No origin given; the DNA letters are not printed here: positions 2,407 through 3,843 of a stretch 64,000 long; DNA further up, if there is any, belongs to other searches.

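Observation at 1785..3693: Two-gene PilM + PilN/AMIN module with no pilO/P/Q: possible stand-alone cytoplasm-to-peptidoglycan tether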

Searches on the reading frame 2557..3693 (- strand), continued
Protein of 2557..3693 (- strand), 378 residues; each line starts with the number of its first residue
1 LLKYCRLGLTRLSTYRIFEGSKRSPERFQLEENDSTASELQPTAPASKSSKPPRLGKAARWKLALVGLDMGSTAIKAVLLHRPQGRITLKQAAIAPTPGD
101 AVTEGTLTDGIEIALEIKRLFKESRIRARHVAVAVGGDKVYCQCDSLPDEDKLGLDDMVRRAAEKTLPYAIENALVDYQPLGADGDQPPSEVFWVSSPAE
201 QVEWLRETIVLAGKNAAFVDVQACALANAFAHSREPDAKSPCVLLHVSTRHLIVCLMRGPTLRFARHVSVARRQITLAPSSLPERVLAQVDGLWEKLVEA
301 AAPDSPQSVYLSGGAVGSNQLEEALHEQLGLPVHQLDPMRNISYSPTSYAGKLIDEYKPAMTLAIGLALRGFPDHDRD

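Call 45: find_encoding_contigs(protein=P0054, flank=10000, max_places=1)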
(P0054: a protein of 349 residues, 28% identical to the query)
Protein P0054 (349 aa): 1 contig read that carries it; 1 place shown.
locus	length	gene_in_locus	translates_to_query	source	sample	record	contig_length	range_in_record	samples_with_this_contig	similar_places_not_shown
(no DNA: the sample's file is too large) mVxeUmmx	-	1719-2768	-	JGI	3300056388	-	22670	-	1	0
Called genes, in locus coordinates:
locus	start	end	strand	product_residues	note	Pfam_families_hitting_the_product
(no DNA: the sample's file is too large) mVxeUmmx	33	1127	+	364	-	PF00890:FAD_binding_2, PF02910:Succ_DH_flav_C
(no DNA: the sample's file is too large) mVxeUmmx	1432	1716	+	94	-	PF12728:HTH_17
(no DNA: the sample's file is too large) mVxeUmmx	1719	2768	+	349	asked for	PF11104:PilM_2, PF14450:FtsA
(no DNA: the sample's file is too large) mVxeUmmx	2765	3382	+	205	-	PF05137:PilN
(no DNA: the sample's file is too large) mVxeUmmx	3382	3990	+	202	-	PF04350:PilO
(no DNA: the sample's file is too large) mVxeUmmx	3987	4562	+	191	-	-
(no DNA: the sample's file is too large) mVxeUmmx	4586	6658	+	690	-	PF11741:AMIN (weak), PF07660:STN (weak), PF03958:Secretin_N, PF00263:Secretin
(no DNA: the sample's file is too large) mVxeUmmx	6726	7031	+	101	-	-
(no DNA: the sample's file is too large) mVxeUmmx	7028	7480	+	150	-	PF00364:Biotin_lipoyl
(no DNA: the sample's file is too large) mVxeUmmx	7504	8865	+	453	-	PF00289:Biotin_carb_N, PF02222:ATP-grasp, PF02786:CPSase_L_D2, PF07478:Dala_Dala_lig_C, PF02785:Biotin_carb_C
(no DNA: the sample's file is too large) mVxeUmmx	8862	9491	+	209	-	PF02581:TMP-TENI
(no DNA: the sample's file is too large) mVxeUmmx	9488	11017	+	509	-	PF10079:Rossmann-like_BshC, PF24850:CC_BshC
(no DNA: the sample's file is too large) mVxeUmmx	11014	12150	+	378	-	PF08323:Glyco_transf_5 (faint), PF13439:Glyco_transf_4, PF13477:Glyco_trans_4_2, PF13579:Glyco_trans_4_4, PF20706:GT4-conflict, PF00534:Glycos_transf_1, PF13692:Glyco_trans_1_4, PF13524:Glyco_trans_1_2 (weak)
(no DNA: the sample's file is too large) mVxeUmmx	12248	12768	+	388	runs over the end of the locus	PF07724:AAA_2, PF07728:AAA_5 (weak), PF10431:ClpB_D2-small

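Call 49: search_protein_families(library=pfam, proteins=[L007:7293-7997:+, L009:7281-7943:+], max_evalue=10)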
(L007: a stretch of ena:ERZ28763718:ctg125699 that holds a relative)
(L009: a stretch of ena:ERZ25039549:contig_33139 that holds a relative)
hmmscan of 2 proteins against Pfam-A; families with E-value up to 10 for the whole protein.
L007:7293-7997:+ (234 aa): 0 families

L009:7281-7943:+ (220 aa): 4 families
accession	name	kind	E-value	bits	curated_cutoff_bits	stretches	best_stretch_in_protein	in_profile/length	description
PF19760.4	DUF6247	-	0.016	15.8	26.9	1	126-164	4-42/99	Family of unknown function (DUF6247)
PF04965.19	GPW_gp25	-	0.095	13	27.2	1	140-187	41-91/96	Baseplate wedge protein gp25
PF04536.20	TPM_phosphatase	-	0.098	13.1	22.1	1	137-171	6-40/125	TPM domain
PF16239.10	DUF4898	-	0.18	12.3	25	1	141-175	46-79/82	Domain of unknown function (DUF4898)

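Call 63: find_homologous_proteins(query=P0054, max_evalue=1e-20)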
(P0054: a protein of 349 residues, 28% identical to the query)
Query P0054 (349 aa): 7954 proteins with E <= 1e-20 among 8000 candidates; the best 120 are listed.
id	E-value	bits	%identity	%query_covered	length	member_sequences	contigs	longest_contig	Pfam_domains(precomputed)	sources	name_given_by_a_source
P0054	1.5e-216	736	100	100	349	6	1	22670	PF14450.13,PF11104.15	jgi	jgi:type IV pilus assembly protein PilM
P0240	1.0e-195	667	89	100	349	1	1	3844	PF14450.13,PF11104.15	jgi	-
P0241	1.9e-187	640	86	99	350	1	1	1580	PF14450.13,PF11104.15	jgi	-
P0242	1.2e-184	631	84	99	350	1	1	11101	PF14450.13,PF11104.15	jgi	-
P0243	2.5e-179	613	81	99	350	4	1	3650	PF14450.13,PF11104.15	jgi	jgi:type IV pilus assembly protein PilM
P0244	1.8e-178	610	81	99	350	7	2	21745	PF14450.13,PF11104.15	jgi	jgi:type IV pilus assembly protein PilM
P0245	3.1e-178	610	80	100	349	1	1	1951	PF14450.13,PF11104.15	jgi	-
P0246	4.3e-176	603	80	99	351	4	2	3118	PF14450.13,PF11104.15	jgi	jgi:type IV pilus assembly protein PilM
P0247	8.0e-176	602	81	99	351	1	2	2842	PF14450.13,PF11104.15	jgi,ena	-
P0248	6.5e-175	599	80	99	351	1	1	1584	PF14450.13,PF11104.15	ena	-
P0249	9.7e-175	598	80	99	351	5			PF14450.13,PF11104.15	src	-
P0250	9.0e-174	595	80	99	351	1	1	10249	PF14450.13,PF11104.15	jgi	jgi:type IV pilus assembly protein PilM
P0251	1.5e-172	591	79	99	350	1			PF14450.13,PF11104.15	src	-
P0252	2.2e-172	591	80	99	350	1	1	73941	PF14450.13,PF11104.15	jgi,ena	-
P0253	7.8e-172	589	77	99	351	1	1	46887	PF14450.13,PF11104.15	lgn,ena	-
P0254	2.2e-171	587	78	99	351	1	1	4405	PF14450.13,PF11104.15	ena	-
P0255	1.1e-170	585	78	99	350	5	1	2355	PF14450.13,PF11104.15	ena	-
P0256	6.9e-170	582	80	97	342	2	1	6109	PF14450.13,PF11104.15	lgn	-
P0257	2.3e-169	581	76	99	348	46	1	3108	PF14450.13,PF11104.15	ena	-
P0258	3.5e-169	580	75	99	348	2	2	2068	PF14450.13,PF11104.15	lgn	-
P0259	4.1e-169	580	76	99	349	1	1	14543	PF14450.13,PF11104.15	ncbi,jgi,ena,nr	ncbi:MAG TPA: type IV pilus assembly protein PilM [Terriglobia bacterium]|nr:type IV pilus assembly 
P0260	4.4e-169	580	77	99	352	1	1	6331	PF14450.13,PF11104.15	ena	-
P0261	6.8e-169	579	76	100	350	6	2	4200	PF14450.13,PF11104.15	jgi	jgi:type IV pilus assembly protein PilM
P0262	3.8e-168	577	74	100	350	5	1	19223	PF14450.13,PF11104.15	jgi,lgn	jgi:type IV pilus assembly protein PilM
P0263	2.4e-167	574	76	99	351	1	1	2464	PF14450.13,PF11104.15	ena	-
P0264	5.3e-167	573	75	99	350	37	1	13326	PF14450.13,PF11104.15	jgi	jgi:type IV pilus assembly protein PilM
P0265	9.1e-167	572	76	99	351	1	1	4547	PF14450.13,PF11104.15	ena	-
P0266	1.3e-166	572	76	99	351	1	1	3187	PF14450.13,PF11104.15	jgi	-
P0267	2.8e-166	570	74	99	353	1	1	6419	PF14450.13,PF11104.15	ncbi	-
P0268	3.1e-166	570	75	99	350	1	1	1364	PF14450.13,PF11104.15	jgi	jgi:type IV pilus assembly protein PilM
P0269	3.2e-166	570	75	99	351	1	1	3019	PF14450.13,PF11104.15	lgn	-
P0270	5.2e-166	570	76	99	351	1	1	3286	PF14450.13,PF11104.15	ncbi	-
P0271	5.4e-166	570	75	99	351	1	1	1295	PF14450.13,PF11104.15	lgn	-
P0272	9.3e-166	569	75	99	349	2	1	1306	PF14450.13,PF11104.15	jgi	jgi:type IV pilus assembly protein PilM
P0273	1.1e-165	569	75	99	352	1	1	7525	PF14450.13,PF11104.15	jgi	jgi:type IV pilus assembly protein PilM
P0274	1.4e-165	568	75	99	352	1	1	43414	PF14450.13,PF11104.15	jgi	jgi:type IV pilus assembly protein PilM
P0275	1.4e-165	568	75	99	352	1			PF14450.13,PF11104.15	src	-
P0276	1.8e-165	568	73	99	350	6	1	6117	PF14450.13,PF11104.15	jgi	jgi:type IV pilus assembly protein PilM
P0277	2.4e-165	567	75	99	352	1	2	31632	PF14450.13,PF11104.15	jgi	jgi:type IV pilus assembly protein PilM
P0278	2.5e-165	567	76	99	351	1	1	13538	PF14450.13,PF11104.15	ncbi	-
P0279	2.8e-165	567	74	100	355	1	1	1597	PF14450.13,PF11104.15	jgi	jgi:type IV pilus assembly protein PilM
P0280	5.3e-165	566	74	99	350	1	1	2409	PF14450.13,PF11104.15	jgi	jgi:type IV pilus assembly protein PilM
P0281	6.4e-165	566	75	99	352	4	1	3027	PF14450.13,PF11104.15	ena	-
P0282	7.1e-165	566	75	99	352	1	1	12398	PF14450.13,PF11104.15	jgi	jgi:type IV pilus assembly protein PilM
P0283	7.1e-165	566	75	99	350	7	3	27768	PF14450.13,PF11104.15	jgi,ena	-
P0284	8.3e-165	566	75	99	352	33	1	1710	PF14450.13,PF11104.15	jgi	jgi:type IV pilus assembly protein PilM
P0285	8.7e-165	566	76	99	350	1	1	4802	PF14450.13,PF11104.15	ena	-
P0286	8.9e-165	566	75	99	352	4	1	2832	PF14450.13,PF11104.15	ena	-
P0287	9.0e-165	566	77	99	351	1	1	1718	PF14450.13,PF11104.15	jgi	-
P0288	1.2e-164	565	74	99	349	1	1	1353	PF14450.13,PF11104.15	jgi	jgi:type IV pilus assembly protein PilM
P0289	1.3e-164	565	75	99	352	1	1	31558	PF14450.13,PF11104.15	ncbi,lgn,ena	-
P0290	1.7e-164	565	74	99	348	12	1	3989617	PF14450.13,PF11104.15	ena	-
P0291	2.2e-164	564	75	99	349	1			PF14450.13,PF11104.15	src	-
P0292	4.2e-164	563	74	99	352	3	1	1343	PF14450.13,PF11104.15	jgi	jgi:type IV pilus assembly protein PilM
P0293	5.4e-164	563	75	99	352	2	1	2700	PF14450.13,PF11104.15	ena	-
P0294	5.9e-164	563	74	99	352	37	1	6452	PF14450.13,PF11104.15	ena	-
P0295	6.0e-164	563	74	99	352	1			PF14450.13,PF11104.15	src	-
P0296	1.0e-163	562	74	99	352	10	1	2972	PF14450.13,PF11104.15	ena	-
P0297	1.1e-163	562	75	99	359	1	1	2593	PF14450.13,PF11104.15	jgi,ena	jgi:type IV pilus assembly protein PilM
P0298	1.4e-163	562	73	99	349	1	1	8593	PF14450.13,PF11104.15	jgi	jgi:type IV pilus assembly protein PilM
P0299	1.6e-163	561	73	99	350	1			PF14450.13,PF11104.15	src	-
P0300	2.1e-163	561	75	99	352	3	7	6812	PF14450.13,PF11104.15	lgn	-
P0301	2.2e-163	561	73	99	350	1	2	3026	PF14450.13,PF11104.15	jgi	jgi:type IV pilus assembly protein PilM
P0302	2.7e-163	561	75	99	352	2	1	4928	PF14450.13,PF11104.15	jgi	jgi:type IV pilus assembly protein PilM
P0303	4.3e-163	560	73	99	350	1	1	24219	PF14450.13,PF11104.15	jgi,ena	jgi:type IV pilus assembly protein PilM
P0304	4.6e-163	560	73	100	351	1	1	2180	PF14450.13,PF11104.15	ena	-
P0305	5.8e-163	560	75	99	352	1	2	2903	PF14450.13,PF11104.15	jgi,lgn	jgi:type IV pilus assembly protein PilM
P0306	7.7e-163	559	74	100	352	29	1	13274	PF14450.13,PF11104.15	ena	-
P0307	8.9e-163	559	74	99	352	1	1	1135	PF14450.13,PF11104.15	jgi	jgi:type IV pilus assembly protein PilM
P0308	9.0e-163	559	73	99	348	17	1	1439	PF14450.13,PF11104.15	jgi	jgi:type IV pilus assembly protein PilM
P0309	9.0e-163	559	74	99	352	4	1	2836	PF14450.13,PF11104.15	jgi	jgi:type IV pilus assembly protein PilM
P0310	9.9e-163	559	75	99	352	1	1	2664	PF14450.13,PF11104.15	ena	-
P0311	1.0e-162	559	75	99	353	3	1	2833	PF14450.13,PF11104.15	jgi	jgi:type IV pilus assembly protein PilM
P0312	1.0e-162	559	74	99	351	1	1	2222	PF14450.13,PF11104.15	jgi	jgi:type IV pilus assembly protein PilM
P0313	1.1e-162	559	73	99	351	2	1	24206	PF14450.13,PF11104.15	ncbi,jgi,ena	jgi:type IV pilus assembly protein PilM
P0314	1.4e-162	558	74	99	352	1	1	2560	PF14450.13,PF11104.15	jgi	jgi:type IV pilus assembly protein PilM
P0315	1.4e-162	558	73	99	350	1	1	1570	PF14450.13,PF11104.15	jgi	jgi:type IV pilus assembly protein PilM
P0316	1.5e-162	558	74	99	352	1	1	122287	PF14450.13,PF11104.15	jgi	jgi:type IV pilus assembly protein PilM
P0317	1.9e-162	558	74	99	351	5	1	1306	PF14450.13,PF11104.15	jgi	jgi:type IV pilus assembly protein PilM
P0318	1.9e-162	558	73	100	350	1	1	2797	PF14450.13,PF11104.15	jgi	jgi:type IV pilus assembly protein PilM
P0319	1.9e-162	558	74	99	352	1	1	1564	PF14450.13,PF11104.15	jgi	-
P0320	2.1e-162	558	74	99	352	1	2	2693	PF14450.13,PF11104.15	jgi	jgi:type IV pilus assembly protein PilM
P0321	2.4e-162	558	73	99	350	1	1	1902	PF14450.13,PF11104.15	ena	-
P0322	3.3e-162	557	74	99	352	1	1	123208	PF14450.13,PF11104.15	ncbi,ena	-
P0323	4.2e-162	557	74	99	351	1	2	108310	PF14450.13,PF11104.15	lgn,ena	-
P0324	5.1e-162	556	74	99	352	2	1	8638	PF14450.13,PF11104.15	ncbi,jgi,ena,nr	ncbi:MAG TPA: type IV pilus assembly protein PilM [Terriglobia bacterium]|nr:type IV pilus assembly 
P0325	5.9e-162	556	73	100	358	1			PF14450.13,PF11104.15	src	-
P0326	6.1e-162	556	74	99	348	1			PF14450.13,PF11104.15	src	-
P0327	6.4e-162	556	74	99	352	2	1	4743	PF14450.13,PF11104.15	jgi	-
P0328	8.0e-162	556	74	99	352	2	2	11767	PF14450.13,PF11104.15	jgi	jgi:type IV pilus assembly protein PilM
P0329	8.3e-162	556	74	99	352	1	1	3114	PF14450.13,PF11104.15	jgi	-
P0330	9.0e-162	556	73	99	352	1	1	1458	PF14450.13,PF11104.15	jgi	jgi:type IV pilus assembly protein PilM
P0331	1.2e-161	555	74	99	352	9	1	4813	PF14450.13,PF11104.15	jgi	jgi:type IV pilus assembly protein PilM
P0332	1.2e-161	555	74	99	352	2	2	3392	PF14450.13,PF11104.15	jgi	jgi:type IV pilus assembly protein PilM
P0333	1.4e-161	555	73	99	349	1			PF14450.13,PF11104.15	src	-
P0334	1.4e-161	555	73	100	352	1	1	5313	PF14450.13,PF11104.15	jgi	-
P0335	1.5e-161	555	73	99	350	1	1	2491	PF14450.13,PF11104.15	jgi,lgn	-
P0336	2.4e-161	554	74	100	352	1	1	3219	PF14450.13,PF11104.15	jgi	jgi:type IV pilus assembly protein PilM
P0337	2.5e-161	554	73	99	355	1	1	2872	PF14450.13,PF11104.15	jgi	jgi:type IV pilus assembly protein PilM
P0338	2.5e-161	554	75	99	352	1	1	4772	PF14450.13,PF11104.15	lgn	-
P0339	3.1e-161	554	73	99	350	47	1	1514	PF14450.13,PF11104.15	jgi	jgi:type IV pilus assembly protein PilM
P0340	3.4e-161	554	73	100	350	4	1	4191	PF14450.13,PF11104.15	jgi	-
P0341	4.5e-161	553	74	99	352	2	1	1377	PF14450.13,PF11104.15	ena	-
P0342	4.9e-161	553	73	99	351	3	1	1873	PF14450.13,PF11104.15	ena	-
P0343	4.9e-161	553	74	99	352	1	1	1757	PF14450.13,PF11104.15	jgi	-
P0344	5.5e-161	553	73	100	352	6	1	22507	PF14450.13,PF11104.15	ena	-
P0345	5.7e-161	553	74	99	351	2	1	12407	PF14450.13,PF11104.15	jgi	jgi:type IV pilus assembly protein PilM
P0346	5.8e-161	553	74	99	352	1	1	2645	PF14450.13,PF11104.15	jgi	-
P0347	6.1e-161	553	74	99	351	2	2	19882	PF14450.13,PF11104.15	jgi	-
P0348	6.3e-161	553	74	99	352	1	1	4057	PF14450.13,PF11104.15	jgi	jgi:type IV pilus assembly protein PilM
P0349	6.4e-161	553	73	99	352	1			PF14450.13,PF11104.15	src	-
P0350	6.8e-161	553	74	99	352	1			PF14450.13,PF11104.15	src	-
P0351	6.9e-161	553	73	99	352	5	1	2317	PF14450.13,PF11104.15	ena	-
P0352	9.0e-161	552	73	99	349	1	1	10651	PF14450.13,PF11104.15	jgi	jgi:type IV pilus assembly protein PilM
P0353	1.0e-160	552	73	100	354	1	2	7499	PF14450.13,PF11104.15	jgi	jgi:type IV pilus assembly protein PilM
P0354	1.0e-160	552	73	99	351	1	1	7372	PF14450.13,PF11104.15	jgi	jgi:type IV pilus assembly protein PilM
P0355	1.1e-160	552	73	99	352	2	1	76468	PF14450.13,PF11104.15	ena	-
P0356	1.1e-160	552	74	100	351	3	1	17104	PF14450.13,PF11104.15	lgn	-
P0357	1.3e-160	552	72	99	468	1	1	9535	PF12728.14,PF14450.13,PF11104.15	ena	-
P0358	1.3e-160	552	73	99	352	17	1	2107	PF14450.13,PF11104.15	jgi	-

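Call 64: find_encoding_contigs(protein=P0290, flank=10000, max_places=1)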
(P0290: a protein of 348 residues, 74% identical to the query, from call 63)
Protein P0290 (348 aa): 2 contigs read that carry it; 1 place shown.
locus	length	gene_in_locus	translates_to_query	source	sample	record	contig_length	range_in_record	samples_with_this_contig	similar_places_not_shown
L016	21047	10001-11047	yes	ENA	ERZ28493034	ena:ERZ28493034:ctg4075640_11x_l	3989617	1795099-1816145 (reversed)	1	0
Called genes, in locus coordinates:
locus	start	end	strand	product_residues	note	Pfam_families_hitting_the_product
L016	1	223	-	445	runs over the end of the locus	-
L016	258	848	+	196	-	-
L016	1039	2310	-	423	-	PF12006:DUF3500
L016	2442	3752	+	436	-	PF00696:AA_kinase, PF13840:ACT_7 (faint), PF01842:ACT, PF22468:ACT_9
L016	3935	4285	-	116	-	-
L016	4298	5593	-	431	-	-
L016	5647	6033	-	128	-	-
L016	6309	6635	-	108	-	PF02452:PemK_toxin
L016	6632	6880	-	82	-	PF01402:RHH_1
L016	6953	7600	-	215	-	-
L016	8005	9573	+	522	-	PF00890:FAD_binding_2, PF01266:DAO (weak), PF07992:Pyr_redox_2 (faint), PF02910:Succ_DH_flav_C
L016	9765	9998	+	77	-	PF12728:HTH_17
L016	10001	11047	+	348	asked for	PF11104:PilM_2, PF14450:FtsA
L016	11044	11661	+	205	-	PF05137:PilN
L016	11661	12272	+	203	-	PF04350:PilO, PF10741:T2SSM_b (faint)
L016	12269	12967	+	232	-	-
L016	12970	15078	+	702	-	PF11741:AMIN, PF07660:STN (weak), PF21305:type_II_gspD_N0 (weak), PF03958:Secretin_N, PF00263:Secretin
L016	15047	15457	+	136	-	-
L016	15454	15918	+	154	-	PF00364:Biotin_lipoyl, PF25984:BSH_YknX (faint)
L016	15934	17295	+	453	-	PF00289:Biotin_carb_N, PF02786:CPSase_L_D2, PF02222:ATP-grasp, PF07478:Dala_Dala_lig_C, PF02785:Biotin_carb_C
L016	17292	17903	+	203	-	PF02581:TMP-TENI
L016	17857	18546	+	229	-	PF10173:Mit_KHE1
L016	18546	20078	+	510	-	PF10079:Rossmann-like_BshC, PF24850:CC_BshC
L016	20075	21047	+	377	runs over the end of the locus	PF13439:Glyco_transf_4, PF13477:Glyco_trans_4_2, PF13579:Glyco_trans_4_4, PF20706:GT4-conflict, PF00534:Glycos_transf_1, PF13692:Glyco_trans_1_4, PF13524:Glyco_trans_1_2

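Call 74: search_solved_structures(query=L016:11044-11661:+, max_evalue=1, show_alignments=3)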
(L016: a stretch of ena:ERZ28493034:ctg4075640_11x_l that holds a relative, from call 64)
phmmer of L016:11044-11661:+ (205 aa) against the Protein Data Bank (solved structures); distinct sequences matched with E-value up to 1: 2.
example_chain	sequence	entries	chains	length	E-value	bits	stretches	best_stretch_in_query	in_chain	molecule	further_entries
3jc8_Na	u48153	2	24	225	1e-13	54.8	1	37-180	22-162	PilN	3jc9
5wjb_A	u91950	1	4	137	1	12.5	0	56-112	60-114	Capsid assembly scaffolding protein,Myosin-7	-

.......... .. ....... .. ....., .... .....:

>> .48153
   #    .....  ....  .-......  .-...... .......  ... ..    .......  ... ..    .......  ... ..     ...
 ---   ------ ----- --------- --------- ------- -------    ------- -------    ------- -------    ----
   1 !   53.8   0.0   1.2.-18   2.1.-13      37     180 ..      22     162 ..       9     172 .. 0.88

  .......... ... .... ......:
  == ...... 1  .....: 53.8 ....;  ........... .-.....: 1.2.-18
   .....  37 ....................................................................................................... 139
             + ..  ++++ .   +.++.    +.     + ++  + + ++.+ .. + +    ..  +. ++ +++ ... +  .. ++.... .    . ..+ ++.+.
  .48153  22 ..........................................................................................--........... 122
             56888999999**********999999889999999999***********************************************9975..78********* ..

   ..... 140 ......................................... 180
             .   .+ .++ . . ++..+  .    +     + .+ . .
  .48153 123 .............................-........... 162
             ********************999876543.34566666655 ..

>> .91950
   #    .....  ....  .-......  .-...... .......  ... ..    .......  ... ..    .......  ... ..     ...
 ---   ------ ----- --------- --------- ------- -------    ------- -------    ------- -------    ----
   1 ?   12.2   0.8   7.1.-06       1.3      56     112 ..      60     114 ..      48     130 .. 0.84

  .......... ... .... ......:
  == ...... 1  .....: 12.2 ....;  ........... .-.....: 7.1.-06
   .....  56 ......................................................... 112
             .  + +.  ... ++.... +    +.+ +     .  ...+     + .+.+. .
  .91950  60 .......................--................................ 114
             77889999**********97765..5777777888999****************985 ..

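Call 82: predict_structure(alignment_id=A3)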
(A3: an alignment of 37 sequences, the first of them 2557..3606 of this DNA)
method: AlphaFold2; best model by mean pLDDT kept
length: 349 residues; sequences in the alignment: 37
mean_pLDDT: 86.4   pTM: 0.85
mean pLDDT of the five models: 86.4, 86.1, 85.8, 85.8, 84.8
residues with pLDDT >= 90: 242; 70-90: 58; 50-70: 11; < 50: 38
segments of 3 or more residues with pLDDT < 50: 1-32, 347-349
pLDDT, mean of each block of 10 residues (from residue 1): 40 43 41 80 94 93 95 85 97 96 95 89 82 93 95 79 94 96 97 96 91 94 94 94 58 89 95 95 86 94 96 96 96 97 65
secondary structure, 60 per line:
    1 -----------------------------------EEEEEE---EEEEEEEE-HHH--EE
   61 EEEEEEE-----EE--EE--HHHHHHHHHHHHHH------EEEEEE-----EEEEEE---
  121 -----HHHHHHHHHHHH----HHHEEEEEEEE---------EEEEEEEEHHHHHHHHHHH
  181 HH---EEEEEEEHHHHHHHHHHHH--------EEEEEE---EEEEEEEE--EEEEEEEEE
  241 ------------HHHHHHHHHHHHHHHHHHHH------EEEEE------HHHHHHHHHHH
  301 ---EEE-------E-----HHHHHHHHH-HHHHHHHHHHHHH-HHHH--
elements in order: E36-41 E45-52 E59-67 H81-94 E101-106 E112-117 H126-137 E145-152 E162-169 H170-182 E186-192 H193-204 E213-218 E222-229 E232-240 H253-272 E279-283 H290-300 E304-306 H320-328 H330-342 H344-347
